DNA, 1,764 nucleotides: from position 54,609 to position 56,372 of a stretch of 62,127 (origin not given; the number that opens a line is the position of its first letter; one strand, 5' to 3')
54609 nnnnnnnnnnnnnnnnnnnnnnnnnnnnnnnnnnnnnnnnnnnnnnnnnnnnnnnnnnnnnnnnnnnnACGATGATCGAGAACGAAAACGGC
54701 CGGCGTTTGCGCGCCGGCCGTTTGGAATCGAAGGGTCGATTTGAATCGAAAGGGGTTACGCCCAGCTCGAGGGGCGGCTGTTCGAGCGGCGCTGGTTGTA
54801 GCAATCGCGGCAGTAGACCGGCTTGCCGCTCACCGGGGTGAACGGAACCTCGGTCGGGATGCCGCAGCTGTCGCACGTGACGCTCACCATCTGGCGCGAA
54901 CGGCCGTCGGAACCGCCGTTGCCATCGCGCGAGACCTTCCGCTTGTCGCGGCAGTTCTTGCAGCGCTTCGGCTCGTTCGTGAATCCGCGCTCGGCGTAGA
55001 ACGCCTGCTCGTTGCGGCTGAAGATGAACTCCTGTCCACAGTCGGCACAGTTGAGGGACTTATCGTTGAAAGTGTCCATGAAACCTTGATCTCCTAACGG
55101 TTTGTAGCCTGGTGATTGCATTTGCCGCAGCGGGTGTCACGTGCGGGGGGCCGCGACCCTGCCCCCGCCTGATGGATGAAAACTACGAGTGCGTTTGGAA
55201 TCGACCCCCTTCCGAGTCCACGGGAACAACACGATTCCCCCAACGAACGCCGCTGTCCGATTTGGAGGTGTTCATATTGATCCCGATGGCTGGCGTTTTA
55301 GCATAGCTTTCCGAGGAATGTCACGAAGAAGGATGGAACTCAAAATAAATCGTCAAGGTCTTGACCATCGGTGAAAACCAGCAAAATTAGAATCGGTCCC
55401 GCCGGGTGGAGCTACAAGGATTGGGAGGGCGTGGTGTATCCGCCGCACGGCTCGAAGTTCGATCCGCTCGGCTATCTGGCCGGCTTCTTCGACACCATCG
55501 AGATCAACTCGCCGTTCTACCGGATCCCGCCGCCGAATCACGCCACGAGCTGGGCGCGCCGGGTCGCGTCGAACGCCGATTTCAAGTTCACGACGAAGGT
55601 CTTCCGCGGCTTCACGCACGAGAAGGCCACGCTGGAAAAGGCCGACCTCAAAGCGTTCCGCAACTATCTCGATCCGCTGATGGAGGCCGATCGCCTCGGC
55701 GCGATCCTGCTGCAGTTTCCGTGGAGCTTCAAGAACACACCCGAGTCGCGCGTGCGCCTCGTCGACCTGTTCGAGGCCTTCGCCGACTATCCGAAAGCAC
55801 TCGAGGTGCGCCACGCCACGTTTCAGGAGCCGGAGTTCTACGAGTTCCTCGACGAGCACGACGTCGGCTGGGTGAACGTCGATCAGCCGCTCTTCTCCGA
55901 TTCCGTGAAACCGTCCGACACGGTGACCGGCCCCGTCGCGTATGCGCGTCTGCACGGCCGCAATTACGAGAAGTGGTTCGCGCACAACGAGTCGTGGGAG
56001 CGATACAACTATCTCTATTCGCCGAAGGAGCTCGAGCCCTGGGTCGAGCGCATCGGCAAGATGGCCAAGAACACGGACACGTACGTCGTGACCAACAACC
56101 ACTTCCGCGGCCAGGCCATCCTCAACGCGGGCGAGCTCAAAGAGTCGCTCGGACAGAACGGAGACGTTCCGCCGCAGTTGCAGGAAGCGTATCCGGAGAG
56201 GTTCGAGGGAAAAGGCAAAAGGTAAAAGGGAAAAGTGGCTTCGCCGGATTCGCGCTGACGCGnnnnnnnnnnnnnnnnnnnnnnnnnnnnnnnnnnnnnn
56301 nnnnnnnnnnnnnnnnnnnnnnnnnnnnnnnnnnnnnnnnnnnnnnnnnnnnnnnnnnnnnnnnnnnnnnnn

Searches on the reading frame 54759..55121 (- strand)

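Call 28: search_protein_families(library=pfam, proteins=[window:54759-55121:-], max_evalue=0.001)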
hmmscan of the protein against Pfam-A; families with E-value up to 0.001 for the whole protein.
window:54759-55121:- (121 aa): 2 families
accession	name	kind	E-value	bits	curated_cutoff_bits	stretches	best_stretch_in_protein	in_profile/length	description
PF13451.12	zf_Tbcl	-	3.4e-21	75.4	24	1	20-65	2-47/48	Probable treble clef domain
PF23477.1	zf_Tbcl_2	-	2.7e-17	62.6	27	1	76-112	1-37/37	Probable treble clef zinc finger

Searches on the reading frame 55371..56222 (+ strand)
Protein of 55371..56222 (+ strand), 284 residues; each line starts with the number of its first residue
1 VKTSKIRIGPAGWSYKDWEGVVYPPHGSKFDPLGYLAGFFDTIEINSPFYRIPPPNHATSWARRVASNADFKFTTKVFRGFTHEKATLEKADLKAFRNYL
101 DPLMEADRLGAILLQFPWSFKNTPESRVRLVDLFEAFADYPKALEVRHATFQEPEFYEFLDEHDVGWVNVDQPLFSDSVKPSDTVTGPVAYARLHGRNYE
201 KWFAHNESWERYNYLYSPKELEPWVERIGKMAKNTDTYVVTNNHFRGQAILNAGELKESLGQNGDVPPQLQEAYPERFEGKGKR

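Call 28: search_protein_families(library=pfam, proteins=[window:55371-56222:+], max_evalue=0.001)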
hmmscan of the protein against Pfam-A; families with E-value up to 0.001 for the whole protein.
window:55371-56222:+ (284 aa): 1 family
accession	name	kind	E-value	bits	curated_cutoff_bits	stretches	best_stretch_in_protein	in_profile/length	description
PF01904.24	DUF72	-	8.8e-56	189.8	25.3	1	23-258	1-216/217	Protein of unknown function DUF72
